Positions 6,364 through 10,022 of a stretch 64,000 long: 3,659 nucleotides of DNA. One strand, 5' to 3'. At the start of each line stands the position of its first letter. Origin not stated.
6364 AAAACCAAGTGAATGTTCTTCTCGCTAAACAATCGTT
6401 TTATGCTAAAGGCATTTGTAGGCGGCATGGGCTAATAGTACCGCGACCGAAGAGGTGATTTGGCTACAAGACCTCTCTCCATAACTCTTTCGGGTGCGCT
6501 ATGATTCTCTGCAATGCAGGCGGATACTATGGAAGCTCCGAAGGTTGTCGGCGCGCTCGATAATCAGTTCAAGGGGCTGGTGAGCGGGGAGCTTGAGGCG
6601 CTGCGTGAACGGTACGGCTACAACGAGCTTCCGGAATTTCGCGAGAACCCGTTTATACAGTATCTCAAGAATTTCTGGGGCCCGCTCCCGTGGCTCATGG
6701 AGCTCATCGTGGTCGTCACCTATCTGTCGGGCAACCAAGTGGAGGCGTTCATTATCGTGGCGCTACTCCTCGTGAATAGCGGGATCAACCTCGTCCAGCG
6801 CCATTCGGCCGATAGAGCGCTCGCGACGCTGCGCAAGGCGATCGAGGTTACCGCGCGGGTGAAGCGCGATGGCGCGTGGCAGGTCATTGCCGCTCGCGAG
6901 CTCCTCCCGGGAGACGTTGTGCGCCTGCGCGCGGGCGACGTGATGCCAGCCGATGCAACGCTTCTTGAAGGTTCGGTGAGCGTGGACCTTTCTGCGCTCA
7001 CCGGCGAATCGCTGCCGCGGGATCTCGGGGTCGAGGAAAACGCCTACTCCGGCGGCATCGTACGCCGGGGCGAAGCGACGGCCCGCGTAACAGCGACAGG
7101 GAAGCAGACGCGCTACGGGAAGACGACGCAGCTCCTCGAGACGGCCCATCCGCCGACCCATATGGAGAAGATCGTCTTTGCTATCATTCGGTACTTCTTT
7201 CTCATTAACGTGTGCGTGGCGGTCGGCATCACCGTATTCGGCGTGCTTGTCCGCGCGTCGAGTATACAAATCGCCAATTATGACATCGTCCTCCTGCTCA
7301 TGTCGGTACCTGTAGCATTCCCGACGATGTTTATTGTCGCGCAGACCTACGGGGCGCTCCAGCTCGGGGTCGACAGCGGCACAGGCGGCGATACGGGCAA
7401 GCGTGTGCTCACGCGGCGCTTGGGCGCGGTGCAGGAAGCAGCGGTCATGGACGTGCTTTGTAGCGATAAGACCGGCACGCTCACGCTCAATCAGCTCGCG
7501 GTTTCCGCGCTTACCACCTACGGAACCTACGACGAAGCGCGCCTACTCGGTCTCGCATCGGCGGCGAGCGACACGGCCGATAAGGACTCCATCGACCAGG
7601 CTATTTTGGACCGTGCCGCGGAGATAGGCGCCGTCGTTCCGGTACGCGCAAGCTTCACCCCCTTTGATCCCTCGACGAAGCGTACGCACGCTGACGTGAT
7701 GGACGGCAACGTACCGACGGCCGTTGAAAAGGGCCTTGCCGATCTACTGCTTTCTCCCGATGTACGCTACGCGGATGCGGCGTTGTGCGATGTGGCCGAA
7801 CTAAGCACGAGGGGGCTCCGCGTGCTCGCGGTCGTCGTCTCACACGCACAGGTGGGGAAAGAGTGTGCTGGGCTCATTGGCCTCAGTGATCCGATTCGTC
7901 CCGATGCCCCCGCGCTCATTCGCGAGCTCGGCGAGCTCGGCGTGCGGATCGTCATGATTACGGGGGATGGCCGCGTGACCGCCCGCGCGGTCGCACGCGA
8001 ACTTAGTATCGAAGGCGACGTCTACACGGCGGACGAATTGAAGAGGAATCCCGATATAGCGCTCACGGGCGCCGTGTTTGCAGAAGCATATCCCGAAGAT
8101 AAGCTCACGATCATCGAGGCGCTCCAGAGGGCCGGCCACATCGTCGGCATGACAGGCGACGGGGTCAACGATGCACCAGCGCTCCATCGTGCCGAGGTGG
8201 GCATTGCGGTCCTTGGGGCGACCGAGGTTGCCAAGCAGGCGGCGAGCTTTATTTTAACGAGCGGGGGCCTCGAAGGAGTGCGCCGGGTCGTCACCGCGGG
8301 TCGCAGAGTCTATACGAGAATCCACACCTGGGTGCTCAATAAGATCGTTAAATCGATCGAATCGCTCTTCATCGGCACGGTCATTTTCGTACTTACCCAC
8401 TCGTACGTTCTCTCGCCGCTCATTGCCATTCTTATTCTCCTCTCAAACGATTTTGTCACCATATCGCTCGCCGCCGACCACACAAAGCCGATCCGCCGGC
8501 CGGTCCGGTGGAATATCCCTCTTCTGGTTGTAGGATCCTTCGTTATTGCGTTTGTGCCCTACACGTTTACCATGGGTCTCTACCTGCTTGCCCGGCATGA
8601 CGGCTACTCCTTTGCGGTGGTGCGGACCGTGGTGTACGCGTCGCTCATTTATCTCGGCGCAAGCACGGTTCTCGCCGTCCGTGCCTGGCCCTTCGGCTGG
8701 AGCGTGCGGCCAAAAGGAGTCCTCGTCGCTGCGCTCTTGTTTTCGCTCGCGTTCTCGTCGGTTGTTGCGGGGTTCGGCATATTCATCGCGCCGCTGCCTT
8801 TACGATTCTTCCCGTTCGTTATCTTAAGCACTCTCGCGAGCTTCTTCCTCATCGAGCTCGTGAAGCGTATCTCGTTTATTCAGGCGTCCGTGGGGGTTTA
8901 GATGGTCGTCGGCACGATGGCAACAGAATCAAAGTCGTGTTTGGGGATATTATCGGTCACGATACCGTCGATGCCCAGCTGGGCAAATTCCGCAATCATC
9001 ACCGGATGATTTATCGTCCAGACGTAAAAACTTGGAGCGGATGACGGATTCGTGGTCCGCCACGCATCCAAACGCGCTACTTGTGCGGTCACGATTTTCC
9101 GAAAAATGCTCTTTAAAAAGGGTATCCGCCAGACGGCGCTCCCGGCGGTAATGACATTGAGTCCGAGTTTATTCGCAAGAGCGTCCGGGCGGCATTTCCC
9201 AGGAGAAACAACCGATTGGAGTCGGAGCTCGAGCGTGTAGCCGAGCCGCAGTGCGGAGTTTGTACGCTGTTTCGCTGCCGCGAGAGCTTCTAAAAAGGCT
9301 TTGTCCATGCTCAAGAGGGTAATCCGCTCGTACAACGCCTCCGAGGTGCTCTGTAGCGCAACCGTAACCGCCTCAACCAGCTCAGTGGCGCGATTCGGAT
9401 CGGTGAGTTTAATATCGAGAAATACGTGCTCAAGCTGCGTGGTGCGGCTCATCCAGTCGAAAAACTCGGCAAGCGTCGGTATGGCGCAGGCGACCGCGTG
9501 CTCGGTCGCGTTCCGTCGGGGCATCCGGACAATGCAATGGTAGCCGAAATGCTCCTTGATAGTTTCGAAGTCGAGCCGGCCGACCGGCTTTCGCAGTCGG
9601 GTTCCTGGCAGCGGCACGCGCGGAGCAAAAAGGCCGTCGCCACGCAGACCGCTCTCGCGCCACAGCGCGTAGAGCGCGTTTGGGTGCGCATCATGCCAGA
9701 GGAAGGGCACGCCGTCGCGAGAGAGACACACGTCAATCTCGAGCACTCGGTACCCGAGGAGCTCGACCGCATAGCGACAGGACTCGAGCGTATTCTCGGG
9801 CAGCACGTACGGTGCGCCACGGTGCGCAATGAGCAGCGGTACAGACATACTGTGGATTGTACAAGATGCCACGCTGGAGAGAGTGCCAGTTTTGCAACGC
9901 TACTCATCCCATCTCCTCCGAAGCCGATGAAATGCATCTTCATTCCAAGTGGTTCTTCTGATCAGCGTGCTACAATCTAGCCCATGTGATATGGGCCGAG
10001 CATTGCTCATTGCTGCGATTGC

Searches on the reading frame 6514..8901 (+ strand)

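Call 7: search_protein_families(library=pfam, proteins=[window:6514-8901:+], max_evalue=0.001)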
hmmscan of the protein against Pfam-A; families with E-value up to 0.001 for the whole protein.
window:6514-8901:+ (795 aa): 5 families
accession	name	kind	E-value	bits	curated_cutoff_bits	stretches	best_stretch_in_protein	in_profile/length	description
PF00122.25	E1-E2_ATPase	-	1.6e-39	135.7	28.1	1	111-284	4-178/181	E1-E2 ATPase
PF00702.32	Hydrolase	-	7.7e-19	69.3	26.4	1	312-560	1-190/191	haloacid dehalogenase-like hydrolase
PF00690.31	Cation_ATPase_N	-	1.8e-06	27.9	20.4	1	8-68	6-68/69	Cation transporter/ATPase, N-terminus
PF12710.13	HAD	-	2.6e-06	28.4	27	1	461-558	86-189/189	haloacid dehalogenase-like hydrolase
PF08282.18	Hydrolase_3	-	0.0006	20.1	20.9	0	546-590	208-252/255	haloacid dehalogenase-like hydrolase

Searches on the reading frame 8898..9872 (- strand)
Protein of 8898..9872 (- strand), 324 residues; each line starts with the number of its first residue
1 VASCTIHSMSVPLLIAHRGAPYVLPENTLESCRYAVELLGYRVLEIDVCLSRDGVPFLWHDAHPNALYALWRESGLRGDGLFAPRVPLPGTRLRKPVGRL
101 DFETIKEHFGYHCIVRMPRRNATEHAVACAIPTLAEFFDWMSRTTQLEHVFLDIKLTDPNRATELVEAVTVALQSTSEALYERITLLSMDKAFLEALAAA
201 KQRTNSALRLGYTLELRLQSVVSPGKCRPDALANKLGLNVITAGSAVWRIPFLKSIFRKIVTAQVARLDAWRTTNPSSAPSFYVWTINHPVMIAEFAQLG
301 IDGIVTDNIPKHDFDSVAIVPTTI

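Call 7: search_protein_families(library=pfam, proteins=[window:8898-9872:-], max_evalue=0.001)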
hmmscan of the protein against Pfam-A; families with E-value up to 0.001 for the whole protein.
window:8898-9872:- (324 aa): 2 families
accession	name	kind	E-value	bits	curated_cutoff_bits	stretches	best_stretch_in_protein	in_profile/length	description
PF03009.23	GDPD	-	2.9e-22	80.4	23.6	1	17-309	1-242/244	Glycerophosphoryl diester phosphodiesterase family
PF13653.12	GDPD_2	-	2.3e-05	25.1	27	1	281-308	1-28/30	Glycerophosphoryl diester phosphodiesterase family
